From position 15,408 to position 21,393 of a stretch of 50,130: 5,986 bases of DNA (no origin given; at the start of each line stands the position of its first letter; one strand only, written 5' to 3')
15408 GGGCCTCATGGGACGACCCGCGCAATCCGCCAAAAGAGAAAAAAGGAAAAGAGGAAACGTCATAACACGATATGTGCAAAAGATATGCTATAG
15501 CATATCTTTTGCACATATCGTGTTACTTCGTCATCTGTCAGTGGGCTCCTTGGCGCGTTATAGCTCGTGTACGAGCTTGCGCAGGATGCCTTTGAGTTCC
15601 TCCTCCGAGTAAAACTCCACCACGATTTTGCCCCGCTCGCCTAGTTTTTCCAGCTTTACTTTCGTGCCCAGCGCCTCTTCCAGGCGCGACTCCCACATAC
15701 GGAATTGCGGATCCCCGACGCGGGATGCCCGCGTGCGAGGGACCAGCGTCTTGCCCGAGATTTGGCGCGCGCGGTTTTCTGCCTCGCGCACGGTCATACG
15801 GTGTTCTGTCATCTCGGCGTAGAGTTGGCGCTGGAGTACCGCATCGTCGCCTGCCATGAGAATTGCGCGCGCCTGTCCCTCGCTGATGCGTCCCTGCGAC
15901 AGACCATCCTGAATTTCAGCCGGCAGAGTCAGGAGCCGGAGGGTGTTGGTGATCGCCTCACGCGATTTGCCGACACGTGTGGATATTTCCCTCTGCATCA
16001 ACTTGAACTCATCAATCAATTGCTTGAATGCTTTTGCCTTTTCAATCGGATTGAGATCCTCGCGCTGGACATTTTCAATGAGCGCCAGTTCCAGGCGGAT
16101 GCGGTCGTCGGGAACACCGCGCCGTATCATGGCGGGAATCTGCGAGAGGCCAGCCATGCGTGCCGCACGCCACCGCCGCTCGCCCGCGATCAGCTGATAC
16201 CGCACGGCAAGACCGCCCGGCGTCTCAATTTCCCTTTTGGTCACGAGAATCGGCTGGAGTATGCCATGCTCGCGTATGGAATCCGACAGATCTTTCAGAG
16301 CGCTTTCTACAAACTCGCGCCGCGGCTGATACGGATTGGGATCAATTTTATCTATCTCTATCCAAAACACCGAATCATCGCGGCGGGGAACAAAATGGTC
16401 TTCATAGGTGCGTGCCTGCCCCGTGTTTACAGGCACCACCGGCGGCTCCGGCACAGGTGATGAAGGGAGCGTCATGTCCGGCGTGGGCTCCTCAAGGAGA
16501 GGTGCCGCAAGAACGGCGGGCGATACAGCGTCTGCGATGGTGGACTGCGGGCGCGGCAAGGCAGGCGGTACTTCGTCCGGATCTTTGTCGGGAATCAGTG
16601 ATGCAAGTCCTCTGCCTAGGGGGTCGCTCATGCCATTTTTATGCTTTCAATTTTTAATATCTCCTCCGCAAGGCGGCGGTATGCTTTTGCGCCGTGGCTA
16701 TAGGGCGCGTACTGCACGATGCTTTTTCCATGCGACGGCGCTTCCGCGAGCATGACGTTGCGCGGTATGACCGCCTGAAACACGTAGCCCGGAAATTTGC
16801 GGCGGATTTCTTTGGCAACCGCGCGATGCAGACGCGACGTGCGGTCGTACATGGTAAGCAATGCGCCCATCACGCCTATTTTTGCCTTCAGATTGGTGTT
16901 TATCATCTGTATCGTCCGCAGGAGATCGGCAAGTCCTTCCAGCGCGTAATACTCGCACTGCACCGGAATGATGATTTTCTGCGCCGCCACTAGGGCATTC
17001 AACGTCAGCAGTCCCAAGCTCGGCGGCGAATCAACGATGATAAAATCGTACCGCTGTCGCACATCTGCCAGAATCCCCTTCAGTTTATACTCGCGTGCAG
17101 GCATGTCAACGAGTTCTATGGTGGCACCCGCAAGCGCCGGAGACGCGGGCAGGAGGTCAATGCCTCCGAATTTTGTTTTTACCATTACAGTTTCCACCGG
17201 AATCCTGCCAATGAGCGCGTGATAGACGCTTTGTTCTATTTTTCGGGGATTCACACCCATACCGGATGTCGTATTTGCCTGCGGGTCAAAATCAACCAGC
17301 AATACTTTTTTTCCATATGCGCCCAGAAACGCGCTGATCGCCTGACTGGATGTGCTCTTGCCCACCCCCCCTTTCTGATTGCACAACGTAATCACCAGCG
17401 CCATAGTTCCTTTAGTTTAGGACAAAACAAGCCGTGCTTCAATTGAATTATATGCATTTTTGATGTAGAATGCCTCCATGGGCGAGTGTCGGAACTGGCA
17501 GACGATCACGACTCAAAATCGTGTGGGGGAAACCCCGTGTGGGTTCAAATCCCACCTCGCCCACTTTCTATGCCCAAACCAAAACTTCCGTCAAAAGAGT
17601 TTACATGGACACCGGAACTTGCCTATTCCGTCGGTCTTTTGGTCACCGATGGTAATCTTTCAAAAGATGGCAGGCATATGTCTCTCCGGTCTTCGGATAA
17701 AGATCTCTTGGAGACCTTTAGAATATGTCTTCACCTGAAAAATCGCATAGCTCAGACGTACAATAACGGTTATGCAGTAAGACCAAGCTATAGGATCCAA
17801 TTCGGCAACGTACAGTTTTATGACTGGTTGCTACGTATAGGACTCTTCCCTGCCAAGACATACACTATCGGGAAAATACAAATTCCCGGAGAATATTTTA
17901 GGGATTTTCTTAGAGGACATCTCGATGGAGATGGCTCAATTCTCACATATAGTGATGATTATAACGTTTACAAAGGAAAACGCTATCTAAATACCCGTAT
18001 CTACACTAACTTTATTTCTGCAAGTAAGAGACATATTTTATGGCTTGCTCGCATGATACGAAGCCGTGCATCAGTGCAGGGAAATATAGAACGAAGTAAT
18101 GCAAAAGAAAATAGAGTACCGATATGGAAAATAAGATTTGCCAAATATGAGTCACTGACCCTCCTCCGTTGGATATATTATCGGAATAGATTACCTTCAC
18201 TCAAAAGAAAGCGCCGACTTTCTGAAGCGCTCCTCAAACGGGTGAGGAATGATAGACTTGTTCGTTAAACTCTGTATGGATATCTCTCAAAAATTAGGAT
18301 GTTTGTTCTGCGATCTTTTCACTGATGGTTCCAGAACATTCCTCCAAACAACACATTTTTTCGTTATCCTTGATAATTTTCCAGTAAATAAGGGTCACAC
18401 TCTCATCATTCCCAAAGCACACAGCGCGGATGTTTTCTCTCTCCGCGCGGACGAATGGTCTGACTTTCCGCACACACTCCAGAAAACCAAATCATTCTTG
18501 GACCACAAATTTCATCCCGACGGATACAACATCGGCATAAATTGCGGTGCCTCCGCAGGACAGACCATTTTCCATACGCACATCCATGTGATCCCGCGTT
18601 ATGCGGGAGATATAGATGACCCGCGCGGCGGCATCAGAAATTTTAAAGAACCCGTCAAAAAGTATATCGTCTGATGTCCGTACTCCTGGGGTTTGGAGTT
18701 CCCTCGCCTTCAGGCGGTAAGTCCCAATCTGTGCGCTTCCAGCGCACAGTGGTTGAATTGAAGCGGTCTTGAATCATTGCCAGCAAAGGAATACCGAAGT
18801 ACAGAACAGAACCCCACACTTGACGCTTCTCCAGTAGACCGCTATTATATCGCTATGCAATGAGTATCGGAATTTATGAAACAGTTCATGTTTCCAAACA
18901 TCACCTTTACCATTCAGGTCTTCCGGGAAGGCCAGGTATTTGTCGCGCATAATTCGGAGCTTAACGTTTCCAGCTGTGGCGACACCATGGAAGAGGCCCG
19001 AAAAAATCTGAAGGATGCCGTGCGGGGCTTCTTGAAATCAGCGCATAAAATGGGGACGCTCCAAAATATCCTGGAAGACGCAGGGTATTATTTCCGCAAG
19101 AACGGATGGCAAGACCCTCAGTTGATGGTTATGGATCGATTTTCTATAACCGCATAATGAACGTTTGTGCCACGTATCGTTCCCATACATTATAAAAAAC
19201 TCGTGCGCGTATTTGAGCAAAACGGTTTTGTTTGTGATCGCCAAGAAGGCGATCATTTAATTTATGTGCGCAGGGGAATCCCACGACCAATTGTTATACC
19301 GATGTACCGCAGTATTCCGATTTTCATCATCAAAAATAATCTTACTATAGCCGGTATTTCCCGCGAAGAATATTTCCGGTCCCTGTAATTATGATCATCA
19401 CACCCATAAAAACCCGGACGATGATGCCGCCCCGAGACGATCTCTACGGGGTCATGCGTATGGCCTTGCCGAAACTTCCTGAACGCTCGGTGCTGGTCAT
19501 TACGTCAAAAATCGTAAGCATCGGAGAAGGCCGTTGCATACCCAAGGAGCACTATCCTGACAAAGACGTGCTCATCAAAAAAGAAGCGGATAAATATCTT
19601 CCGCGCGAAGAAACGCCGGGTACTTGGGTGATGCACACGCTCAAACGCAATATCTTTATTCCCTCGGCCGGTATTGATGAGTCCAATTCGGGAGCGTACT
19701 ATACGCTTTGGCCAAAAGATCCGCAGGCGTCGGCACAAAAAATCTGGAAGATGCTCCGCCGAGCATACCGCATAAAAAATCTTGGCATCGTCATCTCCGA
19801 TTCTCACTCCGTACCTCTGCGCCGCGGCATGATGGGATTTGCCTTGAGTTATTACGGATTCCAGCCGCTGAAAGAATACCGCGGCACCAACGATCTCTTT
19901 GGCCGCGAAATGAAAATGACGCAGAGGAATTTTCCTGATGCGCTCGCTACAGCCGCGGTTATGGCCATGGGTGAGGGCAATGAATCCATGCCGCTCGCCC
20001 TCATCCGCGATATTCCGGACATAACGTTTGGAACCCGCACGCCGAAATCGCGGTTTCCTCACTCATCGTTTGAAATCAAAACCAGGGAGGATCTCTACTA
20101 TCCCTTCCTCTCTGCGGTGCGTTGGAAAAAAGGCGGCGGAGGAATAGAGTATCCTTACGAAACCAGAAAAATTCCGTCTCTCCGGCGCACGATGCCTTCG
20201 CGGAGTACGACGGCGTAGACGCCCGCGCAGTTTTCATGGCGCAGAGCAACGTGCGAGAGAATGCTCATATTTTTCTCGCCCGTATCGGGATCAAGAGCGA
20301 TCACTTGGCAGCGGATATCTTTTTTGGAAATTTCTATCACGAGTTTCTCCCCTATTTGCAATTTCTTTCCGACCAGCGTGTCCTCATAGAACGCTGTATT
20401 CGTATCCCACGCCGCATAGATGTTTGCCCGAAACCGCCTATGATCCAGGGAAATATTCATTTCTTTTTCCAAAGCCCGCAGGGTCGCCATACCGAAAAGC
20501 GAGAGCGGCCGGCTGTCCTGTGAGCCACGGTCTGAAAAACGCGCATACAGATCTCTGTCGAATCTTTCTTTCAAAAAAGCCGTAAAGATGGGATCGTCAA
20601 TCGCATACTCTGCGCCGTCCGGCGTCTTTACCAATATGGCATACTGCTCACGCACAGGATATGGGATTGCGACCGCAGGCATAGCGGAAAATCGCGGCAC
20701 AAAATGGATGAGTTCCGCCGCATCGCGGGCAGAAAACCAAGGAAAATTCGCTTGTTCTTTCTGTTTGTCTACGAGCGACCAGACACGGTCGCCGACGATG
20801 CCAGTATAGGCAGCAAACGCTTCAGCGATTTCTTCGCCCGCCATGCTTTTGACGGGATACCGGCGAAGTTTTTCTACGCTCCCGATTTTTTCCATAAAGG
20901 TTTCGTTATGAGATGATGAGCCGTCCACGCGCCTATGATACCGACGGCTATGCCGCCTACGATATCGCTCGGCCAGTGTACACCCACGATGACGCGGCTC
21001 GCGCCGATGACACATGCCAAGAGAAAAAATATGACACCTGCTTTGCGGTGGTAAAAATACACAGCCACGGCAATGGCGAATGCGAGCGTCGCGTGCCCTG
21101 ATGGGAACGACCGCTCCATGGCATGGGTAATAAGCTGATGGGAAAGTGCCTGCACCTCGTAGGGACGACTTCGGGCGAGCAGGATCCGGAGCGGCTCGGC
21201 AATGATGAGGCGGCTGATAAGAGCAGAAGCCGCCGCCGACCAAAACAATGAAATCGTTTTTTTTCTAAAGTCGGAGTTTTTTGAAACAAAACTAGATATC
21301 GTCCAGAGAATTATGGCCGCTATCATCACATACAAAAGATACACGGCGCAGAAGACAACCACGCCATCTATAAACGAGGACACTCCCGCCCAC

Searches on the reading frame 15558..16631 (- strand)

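Call 56: search_protein_families(library=pfam, proteins=[window:15558-16631:-], max_evalue=0.0001)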
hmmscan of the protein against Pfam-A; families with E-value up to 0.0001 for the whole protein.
window:15558-16631:- (357 aa): 3 families
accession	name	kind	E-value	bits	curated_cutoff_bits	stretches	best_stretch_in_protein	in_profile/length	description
PF17762.8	HTH_ParB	-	2.1e-31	108.6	22.6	1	191-291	1-100/102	ParB HTH domain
PF02195.25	ParB_N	-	3.5e-31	107.6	26.3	1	90-189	5-95/95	ParB N-terminal domain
PF23552.2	ParB_C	-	1e-07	31.7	23.8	1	307-353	2-49/50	ParB dimerisation domain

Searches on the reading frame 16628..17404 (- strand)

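Call 57: search_protein_families(library=pfam, proteins=[window:16628-17404:-], max_evalue=0.0001)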
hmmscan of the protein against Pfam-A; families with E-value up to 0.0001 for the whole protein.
window:16628-17404:- (258 aa): 7 families
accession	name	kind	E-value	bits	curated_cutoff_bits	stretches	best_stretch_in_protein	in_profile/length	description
PF13614.12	AAA_31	-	5.7e-60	202.7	27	1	4-176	3-175/177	AAA domain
PF01656.29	CbiA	-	1.9e-23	83.2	25.4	1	5-229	1-125/125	CobQ/CobB/MinD/ParA nucleotide binding domain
PF00142.24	Fer4_NifH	-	9.1e-15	55.3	25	1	11-75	8-70/271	4Fe-4S iron sulfur cluster binding proteins, NifH/frxC family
PF10609.15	ParA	-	4.4e-11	43.1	27.1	1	4-249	5-245/246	NUBPL iron-transfer P-loop NTPase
PF09140.17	MipZ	-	1.5e-09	38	20.7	1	4-155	2-136/262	ATPase MipZ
PF06564.18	CBP_BcsQ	-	3.6e-08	33.7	21.3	1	5-247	4-231/234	Cellulose biosynthesis protein BcsQ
PF02374.21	ArsA_ATPase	-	1e-07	31.9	24.3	1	9-45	7-43/305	Anion-transporting ATPase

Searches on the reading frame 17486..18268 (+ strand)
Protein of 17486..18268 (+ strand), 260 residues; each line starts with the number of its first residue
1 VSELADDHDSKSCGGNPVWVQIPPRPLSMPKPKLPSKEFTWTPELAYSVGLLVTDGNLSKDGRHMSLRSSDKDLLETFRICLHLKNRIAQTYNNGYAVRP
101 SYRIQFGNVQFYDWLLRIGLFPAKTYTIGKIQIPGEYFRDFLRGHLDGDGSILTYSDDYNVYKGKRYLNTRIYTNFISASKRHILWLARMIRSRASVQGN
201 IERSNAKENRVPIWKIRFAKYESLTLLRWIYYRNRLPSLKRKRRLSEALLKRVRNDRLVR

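Call 57: search_protein_families(library=pfam, proteins=[window:17486-18268:+], max_evalue=0.0001)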
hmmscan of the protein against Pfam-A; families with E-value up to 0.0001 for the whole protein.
window:17486-18268:+ (260 aa): 1 family
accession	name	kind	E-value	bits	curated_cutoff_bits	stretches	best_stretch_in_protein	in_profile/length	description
PF14528.11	LAGLIDADG_3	-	1.6e-05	25.5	22.5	0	45-92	4-53/82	LAGLIDADG-like domain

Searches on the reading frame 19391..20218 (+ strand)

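Call 57: search_protein_families(library=pfam, proteins=[window:19391-20218:+], max_evalue=0.0001)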
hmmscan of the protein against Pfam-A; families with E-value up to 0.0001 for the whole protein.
window:19391-20218:+ (275 aa): 1 family
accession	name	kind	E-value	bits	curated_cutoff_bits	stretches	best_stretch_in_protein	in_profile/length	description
PF01996.21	F420_ligase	-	1.5e-32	113.3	25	1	14-207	9-218/218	F420-0:Gamma-glutamyl ligase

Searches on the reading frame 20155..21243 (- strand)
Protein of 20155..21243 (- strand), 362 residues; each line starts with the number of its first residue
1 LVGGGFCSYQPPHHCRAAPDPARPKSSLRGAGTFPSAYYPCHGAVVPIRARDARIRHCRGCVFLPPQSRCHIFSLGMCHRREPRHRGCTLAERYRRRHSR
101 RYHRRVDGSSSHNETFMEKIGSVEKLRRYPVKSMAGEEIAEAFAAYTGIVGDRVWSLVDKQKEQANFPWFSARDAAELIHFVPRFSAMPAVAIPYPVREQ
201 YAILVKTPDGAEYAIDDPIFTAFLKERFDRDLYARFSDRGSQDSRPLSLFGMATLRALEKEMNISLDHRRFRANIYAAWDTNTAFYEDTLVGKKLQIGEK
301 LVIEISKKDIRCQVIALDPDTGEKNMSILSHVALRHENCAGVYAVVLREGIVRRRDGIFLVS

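Call 57: search_protein_families(library=pfam, proteins=[window:20155-21243:-], max_evalue=0.0001)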
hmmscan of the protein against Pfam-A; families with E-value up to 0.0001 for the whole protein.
window:20155-21243:- (362 aa): 2 families
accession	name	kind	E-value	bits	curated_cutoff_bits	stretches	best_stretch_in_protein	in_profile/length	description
PF03473.23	MOSC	-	1.8e-12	47.8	22.7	1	242-356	7-117/120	MOSC domain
PF03476.21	MOSC_N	-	1.1e-06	28.9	25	1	121-161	2-43/119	MOSC N-terminal beta barrel domain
